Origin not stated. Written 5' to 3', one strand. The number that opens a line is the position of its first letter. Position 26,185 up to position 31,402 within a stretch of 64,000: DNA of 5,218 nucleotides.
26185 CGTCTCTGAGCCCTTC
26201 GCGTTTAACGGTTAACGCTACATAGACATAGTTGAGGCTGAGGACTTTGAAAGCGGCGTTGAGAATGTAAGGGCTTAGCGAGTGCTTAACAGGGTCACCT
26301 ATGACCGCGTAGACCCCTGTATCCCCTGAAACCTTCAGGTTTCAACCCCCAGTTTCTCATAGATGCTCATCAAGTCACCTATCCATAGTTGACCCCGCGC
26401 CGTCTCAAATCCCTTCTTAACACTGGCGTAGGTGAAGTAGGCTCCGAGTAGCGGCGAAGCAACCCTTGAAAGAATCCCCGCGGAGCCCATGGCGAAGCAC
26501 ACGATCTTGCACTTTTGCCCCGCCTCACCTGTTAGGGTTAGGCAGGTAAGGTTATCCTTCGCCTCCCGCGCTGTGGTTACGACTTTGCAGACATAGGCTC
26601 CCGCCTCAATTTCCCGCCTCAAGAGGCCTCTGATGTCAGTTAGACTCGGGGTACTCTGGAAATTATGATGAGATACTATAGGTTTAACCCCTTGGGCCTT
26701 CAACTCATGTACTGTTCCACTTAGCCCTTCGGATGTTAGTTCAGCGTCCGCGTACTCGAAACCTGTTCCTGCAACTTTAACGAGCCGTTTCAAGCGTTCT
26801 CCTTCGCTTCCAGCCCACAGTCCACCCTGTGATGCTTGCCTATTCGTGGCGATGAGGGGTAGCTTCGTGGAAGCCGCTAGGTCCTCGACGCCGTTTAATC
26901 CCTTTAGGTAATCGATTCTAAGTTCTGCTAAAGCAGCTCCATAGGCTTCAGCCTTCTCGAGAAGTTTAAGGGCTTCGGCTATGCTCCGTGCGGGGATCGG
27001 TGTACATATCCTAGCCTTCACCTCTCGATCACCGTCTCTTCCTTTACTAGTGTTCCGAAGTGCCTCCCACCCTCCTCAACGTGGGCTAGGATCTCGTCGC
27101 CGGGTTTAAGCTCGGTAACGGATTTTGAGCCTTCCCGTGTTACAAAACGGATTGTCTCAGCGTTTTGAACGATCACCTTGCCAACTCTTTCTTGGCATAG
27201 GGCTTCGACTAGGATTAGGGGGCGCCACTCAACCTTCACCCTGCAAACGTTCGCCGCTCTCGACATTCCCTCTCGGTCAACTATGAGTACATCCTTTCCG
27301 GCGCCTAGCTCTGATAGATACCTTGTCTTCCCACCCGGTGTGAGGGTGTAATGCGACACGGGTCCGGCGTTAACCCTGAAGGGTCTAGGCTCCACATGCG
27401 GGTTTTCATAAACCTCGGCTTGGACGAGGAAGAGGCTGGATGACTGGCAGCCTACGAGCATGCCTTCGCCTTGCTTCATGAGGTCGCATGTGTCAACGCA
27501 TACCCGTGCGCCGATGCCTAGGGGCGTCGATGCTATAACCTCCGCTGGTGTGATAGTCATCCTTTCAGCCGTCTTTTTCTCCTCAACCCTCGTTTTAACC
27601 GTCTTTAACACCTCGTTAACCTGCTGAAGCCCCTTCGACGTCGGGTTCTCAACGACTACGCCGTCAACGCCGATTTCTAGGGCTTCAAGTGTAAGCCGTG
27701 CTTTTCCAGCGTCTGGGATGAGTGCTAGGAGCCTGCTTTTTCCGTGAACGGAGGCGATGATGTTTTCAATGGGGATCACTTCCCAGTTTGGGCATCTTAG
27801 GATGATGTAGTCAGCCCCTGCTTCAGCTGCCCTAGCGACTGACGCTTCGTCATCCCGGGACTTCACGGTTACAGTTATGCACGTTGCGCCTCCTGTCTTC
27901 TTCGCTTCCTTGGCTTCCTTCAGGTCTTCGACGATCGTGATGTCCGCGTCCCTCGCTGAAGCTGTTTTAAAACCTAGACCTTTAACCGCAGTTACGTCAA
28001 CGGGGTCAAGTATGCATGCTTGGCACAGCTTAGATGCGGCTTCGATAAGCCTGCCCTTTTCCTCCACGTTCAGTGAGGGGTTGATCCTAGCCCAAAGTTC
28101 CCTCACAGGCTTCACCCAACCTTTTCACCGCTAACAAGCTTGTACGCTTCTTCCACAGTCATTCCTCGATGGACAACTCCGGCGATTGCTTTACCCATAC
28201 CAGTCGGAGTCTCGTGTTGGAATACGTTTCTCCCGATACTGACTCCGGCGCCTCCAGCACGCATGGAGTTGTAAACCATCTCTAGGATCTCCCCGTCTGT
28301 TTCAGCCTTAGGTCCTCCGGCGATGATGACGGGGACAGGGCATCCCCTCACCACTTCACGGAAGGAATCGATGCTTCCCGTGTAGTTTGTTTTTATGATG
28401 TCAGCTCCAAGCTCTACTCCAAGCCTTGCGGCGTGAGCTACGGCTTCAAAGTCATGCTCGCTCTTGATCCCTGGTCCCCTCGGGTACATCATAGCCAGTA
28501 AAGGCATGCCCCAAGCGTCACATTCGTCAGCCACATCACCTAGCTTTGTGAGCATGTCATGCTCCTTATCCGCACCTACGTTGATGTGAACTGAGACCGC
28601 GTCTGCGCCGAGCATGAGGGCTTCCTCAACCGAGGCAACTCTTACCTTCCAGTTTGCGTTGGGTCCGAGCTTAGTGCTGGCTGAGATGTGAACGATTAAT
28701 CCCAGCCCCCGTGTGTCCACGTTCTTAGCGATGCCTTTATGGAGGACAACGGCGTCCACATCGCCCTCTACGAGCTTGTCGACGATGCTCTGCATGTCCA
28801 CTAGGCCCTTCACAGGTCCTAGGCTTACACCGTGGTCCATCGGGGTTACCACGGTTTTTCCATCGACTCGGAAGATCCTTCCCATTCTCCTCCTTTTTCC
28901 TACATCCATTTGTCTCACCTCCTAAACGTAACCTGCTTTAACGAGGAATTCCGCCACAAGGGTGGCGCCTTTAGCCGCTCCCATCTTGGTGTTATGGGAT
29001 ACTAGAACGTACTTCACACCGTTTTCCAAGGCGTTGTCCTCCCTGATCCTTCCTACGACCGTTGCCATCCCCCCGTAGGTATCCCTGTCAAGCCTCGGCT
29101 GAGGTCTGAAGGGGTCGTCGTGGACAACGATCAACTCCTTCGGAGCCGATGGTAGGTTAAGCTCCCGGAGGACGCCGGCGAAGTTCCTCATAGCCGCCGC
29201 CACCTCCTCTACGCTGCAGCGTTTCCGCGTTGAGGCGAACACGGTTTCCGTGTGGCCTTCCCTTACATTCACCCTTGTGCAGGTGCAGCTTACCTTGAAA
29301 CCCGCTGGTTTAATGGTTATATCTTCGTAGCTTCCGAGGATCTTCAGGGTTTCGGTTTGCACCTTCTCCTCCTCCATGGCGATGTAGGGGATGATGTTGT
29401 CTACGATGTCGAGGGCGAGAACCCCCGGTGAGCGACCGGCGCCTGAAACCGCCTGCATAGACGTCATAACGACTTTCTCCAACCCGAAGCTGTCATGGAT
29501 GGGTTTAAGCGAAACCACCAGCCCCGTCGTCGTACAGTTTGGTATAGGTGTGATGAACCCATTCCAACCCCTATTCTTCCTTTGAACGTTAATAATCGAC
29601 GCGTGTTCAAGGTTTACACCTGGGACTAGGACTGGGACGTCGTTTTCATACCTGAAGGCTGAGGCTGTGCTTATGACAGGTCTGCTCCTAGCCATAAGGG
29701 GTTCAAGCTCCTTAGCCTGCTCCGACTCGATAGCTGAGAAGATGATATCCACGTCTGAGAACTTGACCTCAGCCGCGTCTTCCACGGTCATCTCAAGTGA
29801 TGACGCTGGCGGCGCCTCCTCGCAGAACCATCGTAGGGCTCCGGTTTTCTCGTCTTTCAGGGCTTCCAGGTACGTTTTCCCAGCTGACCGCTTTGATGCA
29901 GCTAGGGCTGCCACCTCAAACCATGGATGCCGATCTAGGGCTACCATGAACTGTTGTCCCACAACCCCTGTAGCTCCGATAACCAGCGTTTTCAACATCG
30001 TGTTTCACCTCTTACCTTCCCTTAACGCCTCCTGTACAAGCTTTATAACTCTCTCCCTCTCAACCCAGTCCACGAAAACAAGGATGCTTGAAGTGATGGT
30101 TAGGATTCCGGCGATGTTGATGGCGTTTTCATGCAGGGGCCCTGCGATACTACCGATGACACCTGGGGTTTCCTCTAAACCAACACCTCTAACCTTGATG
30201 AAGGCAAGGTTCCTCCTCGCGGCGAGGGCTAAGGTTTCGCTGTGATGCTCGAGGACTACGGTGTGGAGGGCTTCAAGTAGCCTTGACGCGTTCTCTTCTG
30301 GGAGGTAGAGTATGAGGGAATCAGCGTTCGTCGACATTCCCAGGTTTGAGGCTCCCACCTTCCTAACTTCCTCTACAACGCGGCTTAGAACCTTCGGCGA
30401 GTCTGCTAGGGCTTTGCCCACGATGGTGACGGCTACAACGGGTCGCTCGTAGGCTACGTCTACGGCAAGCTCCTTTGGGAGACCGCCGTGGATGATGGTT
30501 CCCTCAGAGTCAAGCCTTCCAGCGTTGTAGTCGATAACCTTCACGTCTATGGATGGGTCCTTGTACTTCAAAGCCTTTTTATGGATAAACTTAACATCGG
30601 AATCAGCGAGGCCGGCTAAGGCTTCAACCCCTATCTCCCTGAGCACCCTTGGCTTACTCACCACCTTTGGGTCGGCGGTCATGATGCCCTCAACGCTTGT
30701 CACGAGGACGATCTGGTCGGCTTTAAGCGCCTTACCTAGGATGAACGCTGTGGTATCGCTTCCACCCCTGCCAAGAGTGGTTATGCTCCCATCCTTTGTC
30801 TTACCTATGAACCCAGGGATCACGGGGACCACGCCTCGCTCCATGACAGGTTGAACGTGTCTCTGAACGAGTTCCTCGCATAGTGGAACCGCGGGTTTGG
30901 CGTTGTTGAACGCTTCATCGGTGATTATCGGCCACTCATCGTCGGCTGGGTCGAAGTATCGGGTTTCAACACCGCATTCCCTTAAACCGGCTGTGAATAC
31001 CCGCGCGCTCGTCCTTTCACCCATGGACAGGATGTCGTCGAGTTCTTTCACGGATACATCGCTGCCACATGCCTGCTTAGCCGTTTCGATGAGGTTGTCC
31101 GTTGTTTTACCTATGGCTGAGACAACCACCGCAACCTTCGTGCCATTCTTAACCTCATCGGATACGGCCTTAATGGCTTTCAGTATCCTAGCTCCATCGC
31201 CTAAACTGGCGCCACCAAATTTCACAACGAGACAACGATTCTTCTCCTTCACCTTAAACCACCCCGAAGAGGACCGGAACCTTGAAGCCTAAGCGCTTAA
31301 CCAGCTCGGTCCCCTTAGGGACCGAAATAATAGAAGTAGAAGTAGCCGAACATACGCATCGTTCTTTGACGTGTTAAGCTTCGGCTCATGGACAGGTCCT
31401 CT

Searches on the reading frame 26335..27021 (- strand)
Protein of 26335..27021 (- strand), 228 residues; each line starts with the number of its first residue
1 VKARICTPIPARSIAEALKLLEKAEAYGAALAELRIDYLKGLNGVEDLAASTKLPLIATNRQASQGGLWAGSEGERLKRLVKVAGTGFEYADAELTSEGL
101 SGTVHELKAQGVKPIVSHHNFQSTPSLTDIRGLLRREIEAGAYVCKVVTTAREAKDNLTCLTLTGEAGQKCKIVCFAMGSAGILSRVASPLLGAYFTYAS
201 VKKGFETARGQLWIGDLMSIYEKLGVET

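Call 8: search_protein_families(library=pfam, proteins=[window:26335-27021:-])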
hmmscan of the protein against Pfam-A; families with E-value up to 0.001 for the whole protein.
window:26335-27021:- (228 aa): 1 family
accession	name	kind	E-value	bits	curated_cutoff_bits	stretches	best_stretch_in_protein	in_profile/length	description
PF01487.21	DHquinase_I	-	5.5e-47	161.2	22.2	1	6-221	1-230/230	Type I 3-dehydroquinase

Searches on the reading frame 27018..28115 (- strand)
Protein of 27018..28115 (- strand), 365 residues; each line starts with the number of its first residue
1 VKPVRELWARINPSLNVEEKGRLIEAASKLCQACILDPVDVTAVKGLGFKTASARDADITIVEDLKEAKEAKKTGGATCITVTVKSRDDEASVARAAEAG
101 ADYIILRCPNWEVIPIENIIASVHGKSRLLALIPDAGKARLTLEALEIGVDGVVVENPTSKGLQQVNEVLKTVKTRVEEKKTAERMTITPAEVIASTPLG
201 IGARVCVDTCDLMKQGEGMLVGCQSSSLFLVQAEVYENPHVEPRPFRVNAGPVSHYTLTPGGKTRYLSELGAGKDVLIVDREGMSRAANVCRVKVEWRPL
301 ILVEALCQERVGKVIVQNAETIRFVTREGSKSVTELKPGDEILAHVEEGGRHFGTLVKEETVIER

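Call 8: search_protein_families(library=pfam, proteins=[window:27018-28115:-])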
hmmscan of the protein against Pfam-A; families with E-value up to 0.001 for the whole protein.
window:27018-28115:- (365 aa): 1 family
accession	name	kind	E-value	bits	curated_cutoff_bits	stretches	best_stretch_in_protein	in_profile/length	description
PF01959.21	DHQS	-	3.3e-98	329.2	22.2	1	8-365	4-344/344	3-dehydroquinate synthase II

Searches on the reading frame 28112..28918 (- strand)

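Call 8: search_protein_families(library=pfam, proteins=[window:28112-28918:-])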
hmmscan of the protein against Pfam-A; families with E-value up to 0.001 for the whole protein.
window:28112-28918:- (268 aa): 1 family
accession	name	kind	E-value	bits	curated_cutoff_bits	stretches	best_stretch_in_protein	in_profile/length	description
PF01791.15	DeoC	-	2.7e-62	210.9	23.8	1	23-235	2-229/229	DeoC/LacD family aldolase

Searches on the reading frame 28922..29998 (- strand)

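Call 8: search_protein_families(library=pfam, proteins=[window:28922-29998:-])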
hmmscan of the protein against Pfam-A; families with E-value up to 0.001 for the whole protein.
window:28922-29998:- (358 aa): 3 families
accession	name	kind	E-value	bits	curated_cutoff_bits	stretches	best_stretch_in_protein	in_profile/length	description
PF02774.23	Semialdhyde_dhC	-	2.6e-36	125.9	26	1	164-337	1-182/184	Semialdehyde dehydrogenase, dimerisation domain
PF01118.30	Semialdhyde_dh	-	2e-25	90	26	1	5-133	3-118/121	Semialdehyde dehydrogenase, NAD binding domain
PF22698.1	Semialdhyde_dhC_1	-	0.00057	20.2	27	1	155-273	1-117/165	Semialdehyde dehydrogenase, dimerisation domain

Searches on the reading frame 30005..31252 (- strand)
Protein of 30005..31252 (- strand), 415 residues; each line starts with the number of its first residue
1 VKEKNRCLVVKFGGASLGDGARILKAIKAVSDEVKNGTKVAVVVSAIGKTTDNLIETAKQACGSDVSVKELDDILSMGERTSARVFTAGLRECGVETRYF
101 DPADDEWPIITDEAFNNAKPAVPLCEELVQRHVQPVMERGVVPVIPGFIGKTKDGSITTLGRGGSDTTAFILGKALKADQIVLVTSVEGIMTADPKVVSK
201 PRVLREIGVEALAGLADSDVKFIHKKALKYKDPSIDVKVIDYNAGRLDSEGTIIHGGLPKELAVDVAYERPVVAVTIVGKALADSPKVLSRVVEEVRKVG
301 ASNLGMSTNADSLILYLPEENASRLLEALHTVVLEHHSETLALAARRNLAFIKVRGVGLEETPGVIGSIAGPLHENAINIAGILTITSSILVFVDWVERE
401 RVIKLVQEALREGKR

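Call 7: find_homologous_proteins(query=window:30005-31252:-)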
Query window:30005-31252:- (415 aa): 4299 proteins with E <= 0.001 among 8000 candidates; the best 120 are listed.
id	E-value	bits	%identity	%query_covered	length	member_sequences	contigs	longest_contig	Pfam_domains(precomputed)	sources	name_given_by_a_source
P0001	2.6e-262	888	100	100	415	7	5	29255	PF00696.34,PF01842.32,PF13840.13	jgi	-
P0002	3.4e-171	588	64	99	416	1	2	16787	PF00696.34,PF13840.13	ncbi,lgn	ncbi:MAG: aspartate kinase [Candidatus Bathyarchaeia archaeon]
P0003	6.9e-169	580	64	97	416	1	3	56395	PF00696.34,PF13840.13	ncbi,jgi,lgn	-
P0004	2.4e-166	572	63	99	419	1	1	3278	PF00696.34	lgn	-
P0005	1.5e-164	566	61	99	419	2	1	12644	PF00696.34,PF13840.13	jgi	-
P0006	3.4e-161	555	62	99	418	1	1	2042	PF00696.34,PF22468.3,PF13840.13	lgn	-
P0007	4.3e-160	551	60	99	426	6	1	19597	PF00696.34,PF22468.3,PF01842.32,PF13840.13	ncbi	ncbi:MAG: aspartate kinase [Candidatus Bathyarchaeia archaeon]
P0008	1.2e-159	550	59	99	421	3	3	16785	PF00696.34,PF22468.3,PF01842.32,PF13840.13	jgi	jgi:aspartate kinase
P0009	7.5e-153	528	59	98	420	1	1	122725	PF00696.34,PF13840.13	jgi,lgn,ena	-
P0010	1.4e-151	523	58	100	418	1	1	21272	PF00696.34,PF22468.3,PF13840.13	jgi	-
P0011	1.7e-151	523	57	99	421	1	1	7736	PF00696.34,PF22468.3,PF13840.13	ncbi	-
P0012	6.9e-151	521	56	99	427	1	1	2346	PF00696.34,PF22468.3,PF13840.13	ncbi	-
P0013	7.4e-151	521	60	99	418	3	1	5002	PF00696.34,PF22468.3,PF13840.13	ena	-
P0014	1.0e-150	521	58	99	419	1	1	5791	PF00696.34,PF22468.3,PF13840.13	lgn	-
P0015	1.2e-150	520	58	100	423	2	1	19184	PF00696.34,PF22468.3,PF13840.13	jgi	-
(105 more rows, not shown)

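Call 8: search_protein_families(library=pfam, proteins=[window:30005-31252:-])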
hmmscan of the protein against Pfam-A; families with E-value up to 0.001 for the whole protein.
window:30005-31252:- (415 aa): 4 families
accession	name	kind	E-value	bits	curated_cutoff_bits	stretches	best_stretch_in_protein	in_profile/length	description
PF00696.33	AA_kinase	-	1.5e-44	153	24.9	1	7-240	2-233/234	Amino acid kinase family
PF13840.12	ACT_7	-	1.9e-08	34.4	27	1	346-407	3-64/65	ACT domain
PF01842.31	ACT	-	1.5e-05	25.1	27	1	357-411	5-62/66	ACT domain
PF22468.2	ACT_9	-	3.1e-05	24.1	27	0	352-409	1-60/61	ACT domain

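Call 10: find_related_loci(query=A1, collection=genome_contigs, flank=4000)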
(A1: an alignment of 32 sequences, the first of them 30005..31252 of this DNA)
Query A1 (415 aa) in genome_contigs; peptide patterns used: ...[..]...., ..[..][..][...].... (x = any residue, [..] = any of these).
599 stretches matched a pattern (row limit reached: there are more); 557 encode a relative of the query (tblastn E <= 1e-3); the best 80 are kept; 80 distinct loci.
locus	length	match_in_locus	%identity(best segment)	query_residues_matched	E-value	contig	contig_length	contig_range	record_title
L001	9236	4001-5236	59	1-412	2e-168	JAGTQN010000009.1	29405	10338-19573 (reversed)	MAG: Candidatus Bathyarchaeota archaeon isolate QZM_A2_bin_28 QZM_A2_bin_28_scaffold_868_curated, whole genome shotgun s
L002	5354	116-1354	58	1-411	4e-156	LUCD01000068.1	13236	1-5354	MAG: Candidatus Bathyarchaeota archaeon B26-1 scaffold5818, whole genome shotgun sequence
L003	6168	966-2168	58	8-410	5e-154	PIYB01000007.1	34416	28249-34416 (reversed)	MAG: Candidatus Bathyarchaeota archaeon isolate M8_bin162 bin162_scaffold325, whole genome shotgun sequence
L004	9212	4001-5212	57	6-411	1e-153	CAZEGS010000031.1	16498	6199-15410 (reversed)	MAG TPA_asm: uncultured Candidatus Bathyarchaeia archaeon isolate binchicken_co6_533 genome assembly, contig: NODE_3686_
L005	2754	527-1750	57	2-411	4e-162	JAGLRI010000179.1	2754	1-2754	MAG: Candidatus Bathyarchaeota archaeon isolate RS_9_1 ROV157_9.bin.1.fa_179, whole genome shotgun sequence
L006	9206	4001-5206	59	8-411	2e-151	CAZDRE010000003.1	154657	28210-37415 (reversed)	MAG TPA_asm: uncultured Candidatus Bathyarchaeia archaeon isolate SRP338002_co1_87 genome assembly, contig: NODE_105_len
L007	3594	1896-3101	57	8-411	6e-157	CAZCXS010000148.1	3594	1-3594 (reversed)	MAG TPA_asm: uncultured Candidatus Bathyarchaeia archaeon isolate binchicken_co6_464 genome assembly, contig: NODE_36446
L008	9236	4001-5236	58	3-412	8e-151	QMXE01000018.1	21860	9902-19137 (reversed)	MAG: Candidatus Bathyarchaeota archaeon isolate B71_G16 B71_Guay16_scaffold_01023, whole genome shotgun sequence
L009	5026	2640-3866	55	2-411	6e-152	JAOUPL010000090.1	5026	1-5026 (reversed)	MAG: Candidatus Bathyarchaeota archaeon isolate 8_1_Oct_SF_Bin52 8_1_Oct_SF_Bin52_scaffold_20440_c1, whole genome shotgu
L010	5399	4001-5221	56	2-410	1e-149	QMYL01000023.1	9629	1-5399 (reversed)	MAG: Candidatus Bathyarchaeota archaeon isolate B17_G17 B17_Guay17_scaffold_02097, whole genome shotgun sequence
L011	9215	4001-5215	56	6-411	1e-149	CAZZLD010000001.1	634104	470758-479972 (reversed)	MAG TPA_asm: uncultured Candidatus Bathyarchaeia archaeon isolate SRP323688_co1_137 genome assembly, contig: NODE_8_leng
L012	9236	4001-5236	57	1-412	3e-149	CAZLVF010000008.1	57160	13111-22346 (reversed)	MAG TPA_asm: uncultured Candidatus Bathyarchaeia archaeon isolate SRP231805_co2_291 genome assembly, contig: NODE_139_le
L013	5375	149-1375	56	2-411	1e-148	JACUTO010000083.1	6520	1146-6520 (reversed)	MAG: Candidatus Bathyarchaeota archaeon isolate Kmv02 NODE_5584_length_6520_cov_37.760712, whole genome shotgun sequence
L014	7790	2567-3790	58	6-415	1e-148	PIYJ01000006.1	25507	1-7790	MAG: Candidatus Bathyarchaeota archaeon isolate M10_bin190 bin1901_scaffold600, whole genome shotgun sequence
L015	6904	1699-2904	57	8-410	1e-147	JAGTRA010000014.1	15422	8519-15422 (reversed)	MAG: Candidatus Bathyarchaeota archaeon isolate DRTY-8_2_bin_26 DRTY-8_2_bin_26_NODE_14, whole genome shotgun sequence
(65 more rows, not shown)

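Call 49: find_encoding_contigs(protein=P0002, flank=1500, max_places=2)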
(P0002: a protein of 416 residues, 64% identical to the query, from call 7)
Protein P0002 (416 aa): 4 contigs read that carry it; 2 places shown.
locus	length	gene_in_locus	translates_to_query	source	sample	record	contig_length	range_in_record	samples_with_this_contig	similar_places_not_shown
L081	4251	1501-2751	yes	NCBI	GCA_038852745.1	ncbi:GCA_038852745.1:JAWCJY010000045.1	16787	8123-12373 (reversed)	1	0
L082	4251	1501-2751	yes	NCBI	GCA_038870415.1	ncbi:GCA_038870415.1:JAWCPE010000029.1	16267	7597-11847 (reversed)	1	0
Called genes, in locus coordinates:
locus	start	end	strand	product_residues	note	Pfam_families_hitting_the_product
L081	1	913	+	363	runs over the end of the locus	PF01208:URO-D (weak)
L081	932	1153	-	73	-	-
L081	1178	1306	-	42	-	-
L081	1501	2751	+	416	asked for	PF00696:AA_kinase, PF13840:ACT_7 (weak)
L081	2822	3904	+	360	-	PF01118:Semialdhyde_dh, PF02774:Semialdhyde_dhC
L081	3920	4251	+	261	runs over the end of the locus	PF01791:DeoC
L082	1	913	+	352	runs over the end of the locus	PF01208:URO-D (weak)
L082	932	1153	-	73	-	-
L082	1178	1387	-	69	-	-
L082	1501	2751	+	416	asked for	PF00696:AA_kinase, PF13840:ACT_7 (weak)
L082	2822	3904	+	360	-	PF01118:Semialdhyde_dh, PF02774:Semialdhyde_dhC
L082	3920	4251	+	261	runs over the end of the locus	PF01791:DeoC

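Call 50: find_encoding_contigs(protein=P0003, flank=1500, max_places=2)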
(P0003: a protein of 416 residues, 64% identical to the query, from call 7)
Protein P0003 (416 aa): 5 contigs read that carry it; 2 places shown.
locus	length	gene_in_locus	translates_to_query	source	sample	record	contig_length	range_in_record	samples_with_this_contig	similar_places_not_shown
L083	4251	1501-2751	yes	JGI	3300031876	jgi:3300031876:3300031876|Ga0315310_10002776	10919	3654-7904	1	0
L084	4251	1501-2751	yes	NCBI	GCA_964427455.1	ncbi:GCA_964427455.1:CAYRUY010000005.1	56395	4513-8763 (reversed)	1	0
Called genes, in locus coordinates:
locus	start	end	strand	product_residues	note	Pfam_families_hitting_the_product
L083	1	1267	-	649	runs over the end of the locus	PF02730:AFOR_N, PF01314:AFOR_C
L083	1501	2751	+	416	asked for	PF00696:AA_kinase, PF13840:ACT_7 (weak)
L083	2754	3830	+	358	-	PF01118:Semialdhyde_dh, PF02774:Semialdhyde_dhC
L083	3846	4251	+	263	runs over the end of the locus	PF01791:DeoC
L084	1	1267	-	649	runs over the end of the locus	PF02730:AFOR_N, PF01314:AFOR_C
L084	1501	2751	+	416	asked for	PF00696:AA_kinase, PF13840:ACT_7 (weak)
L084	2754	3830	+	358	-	PF01118:Semialdhyde_dh, PF02774:Semialdhyde_dhC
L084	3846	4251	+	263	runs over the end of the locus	PF01791:DeoC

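Call 51: find_encoding_contigs(protein=P0005, flank=1500, max_places=2)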
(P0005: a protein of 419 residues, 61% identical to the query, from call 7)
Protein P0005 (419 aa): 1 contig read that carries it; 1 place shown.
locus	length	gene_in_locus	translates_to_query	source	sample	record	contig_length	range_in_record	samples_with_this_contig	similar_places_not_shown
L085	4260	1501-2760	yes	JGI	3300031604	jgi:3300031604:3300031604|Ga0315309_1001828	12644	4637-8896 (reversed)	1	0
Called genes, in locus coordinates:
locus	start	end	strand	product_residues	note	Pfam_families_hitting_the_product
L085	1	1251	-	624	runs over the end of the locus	PF02730:AFOR_N, PF01314:AFOR_C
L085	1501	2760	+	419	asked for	PF00696:AA_kinase, PF13840:ACT_7 (weak)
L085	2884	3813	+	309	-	PF01118:Semialdhyde_dh, PF02774:Semialdhyde_dhC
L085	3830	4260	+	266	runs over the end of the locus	PF01791:DeoC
